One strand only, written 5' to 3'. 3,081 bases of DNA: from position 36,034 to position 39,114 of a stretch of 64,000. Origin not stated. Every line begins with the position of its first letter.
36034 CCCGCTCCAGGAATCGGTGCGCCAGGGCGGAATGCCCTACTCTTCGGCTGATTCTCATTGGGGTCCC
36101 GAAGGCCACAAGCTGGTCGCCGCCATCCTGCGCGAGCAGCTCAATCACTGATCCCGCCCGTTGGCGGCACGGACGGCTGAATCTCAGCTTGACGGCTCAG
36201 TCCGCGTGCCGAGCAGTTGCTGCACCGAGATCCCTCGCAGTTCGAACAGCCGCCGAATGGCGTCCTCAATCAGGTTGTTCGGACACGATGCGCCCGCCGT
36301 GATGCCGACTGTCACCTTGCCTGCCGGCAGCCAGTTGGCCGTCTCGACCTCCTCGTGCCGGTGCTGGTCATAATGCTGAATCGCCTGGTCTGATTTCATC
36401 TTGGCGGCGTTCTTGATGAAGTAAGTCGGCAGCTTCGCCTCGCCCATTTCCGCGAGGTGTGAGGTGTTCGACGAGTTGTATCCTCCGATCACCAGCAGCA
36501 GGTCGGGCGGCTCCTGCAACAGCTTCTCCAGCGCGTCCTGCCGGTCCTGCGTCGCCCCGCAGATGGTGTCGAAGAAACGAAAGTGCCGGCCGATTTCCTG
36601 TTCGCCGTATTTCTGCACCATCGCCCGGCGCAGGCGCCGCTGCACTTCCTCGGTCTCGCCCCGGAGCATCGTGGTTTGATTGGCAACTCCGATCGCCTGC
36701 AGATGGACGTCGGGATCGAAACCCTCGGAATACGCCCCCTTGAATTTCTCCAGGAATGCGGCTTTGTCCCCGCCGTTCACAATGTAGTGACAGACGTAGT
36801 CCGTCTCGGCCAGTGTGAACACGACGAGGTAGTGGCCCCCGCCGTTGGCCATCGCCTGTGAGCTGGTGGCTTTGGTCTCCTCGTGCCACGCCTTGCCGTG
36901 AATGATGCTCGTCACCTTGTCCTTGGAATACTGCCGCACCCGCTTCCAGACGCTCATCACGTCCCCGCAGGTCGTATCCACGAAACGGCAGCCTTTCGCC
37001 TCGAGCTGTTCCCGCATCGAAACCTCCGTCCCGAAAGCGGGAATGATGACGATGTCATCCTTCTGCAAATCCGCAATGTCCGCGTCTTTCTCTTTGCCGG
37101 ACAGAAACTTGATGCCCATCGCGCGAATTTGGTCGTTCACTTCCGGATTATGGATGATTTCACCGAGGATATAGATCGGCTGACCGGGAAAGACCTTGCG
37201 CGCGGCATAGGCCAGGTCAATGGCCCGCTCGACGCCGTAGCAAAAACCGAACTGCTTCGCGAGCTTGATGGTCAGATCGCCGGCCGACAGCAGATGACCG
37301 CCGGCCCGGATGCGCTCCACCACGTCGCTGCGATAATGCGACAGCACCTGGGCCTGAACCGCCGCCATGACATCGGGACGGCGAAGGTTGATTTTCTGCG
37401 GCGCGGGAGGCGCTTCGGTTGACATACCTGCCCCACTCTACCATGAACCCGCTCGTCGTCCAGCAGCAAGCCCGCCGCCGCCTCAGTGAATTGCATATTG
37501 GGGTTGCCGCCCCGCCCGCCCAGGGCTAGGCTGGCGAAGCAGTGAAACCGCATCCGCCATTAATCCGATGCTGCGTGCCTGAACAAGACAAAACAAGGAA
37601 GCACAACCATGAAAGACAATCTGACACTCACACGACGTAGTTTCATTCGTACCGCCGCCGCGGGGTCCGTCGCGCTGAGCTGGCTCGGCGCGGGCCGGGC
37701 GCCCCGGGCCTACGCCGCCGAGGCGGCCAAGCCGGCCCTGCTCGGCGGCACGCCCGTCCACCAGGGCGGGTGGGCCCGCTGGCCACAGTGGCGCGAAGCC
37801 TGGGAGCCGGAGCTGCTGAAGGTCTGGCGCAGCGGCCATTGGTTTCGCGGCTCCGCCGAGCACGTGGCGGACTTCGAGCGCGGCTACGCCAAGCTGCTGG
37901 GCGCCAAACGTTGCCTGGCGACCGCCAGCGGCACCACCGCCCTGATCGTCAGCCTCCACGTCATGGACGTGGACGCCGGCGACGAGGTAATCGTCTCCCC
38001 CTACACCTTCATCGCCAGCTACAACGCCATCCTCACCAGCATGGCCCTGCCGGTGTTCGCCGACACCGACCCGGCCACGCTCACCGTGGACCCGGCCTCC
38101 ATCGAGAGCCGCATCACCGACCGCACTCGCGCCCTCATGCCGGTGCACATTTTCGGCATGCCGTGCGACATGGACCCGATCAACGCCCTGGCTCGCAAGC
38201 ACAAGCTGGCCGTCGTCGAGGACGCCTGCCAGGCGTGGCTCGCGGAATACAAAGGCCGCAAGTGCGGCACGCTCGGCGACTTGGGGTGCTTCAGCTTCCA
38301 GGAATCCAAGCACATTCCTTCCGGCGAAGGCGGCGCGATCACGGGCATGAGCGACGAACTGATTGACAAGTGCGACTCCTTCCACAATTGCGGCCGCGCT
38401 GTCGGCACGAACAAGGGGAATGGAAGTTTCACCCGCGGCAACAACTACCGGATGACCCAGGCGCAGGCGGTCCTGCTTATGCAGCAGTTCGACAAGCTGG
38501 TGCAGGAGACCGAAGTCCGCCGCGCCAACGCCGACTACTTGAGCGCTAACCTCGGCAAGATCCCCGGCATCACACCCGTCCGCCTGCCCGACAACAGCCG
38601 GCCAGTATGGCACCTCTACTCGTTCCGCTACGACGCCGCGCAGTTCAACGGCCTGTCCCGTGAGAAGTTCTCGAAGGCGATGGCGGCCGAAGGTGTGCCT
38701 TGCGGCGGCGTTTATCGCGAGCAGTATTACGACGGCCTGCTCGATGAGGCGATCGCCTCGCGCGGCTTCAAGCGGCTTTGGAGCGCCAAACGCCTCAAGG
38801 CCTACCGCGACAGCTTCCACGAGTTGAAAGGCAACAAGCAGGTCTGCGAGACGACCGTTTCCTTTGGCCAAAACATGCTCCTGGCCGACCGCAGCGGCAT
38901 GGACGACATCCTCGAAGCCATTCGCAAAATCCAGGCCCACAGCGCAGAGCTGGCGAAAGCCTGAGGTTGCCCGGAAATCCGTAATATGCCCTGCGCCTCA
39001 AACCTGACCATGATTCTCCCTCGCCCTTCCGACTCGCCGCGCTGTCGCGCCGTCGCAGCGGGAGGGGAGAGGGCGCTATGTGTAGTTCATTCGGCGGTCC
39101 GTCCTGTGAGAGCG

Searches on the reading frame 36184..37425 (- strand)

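Call 82: search_protein_families(library=pfam, proteins=[window:36184-37425:-], max_evalue=0.001)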
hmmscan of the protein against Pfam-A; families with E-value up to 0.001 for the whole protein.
window:36184-37425:- (413 aa): 1 family
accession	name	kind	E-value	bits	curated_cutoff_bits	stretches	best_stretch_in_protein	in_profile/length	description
PF02401.23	LYTB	-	1.2e-70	238.3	24.5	1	53-393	1-266/267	LytB protein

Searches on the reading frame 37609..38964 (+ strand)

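Call 83: search_protein_families(library=pfam, proteins=[window:37609-38964:+], max_evalue=0.001)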
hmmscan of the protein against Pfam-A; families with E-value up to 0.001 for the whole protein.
window:37609-38964:+ (451 aa): 2 families
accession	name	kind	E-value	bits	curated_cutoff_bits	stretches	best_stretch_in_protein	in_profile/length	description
PF01041.23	DegT_DnrJ_EryC1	-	3.1e-87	293.5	19.8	1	68-370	10-308/360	DegT/DnrJ/EryC1/StrS aminotransferase family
PF01053.26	Cys_Met_Meta_PP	-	1.4e-06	27.5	27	1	87-207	55-175/381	Cys/Met metabolism PLP-dependent enzyme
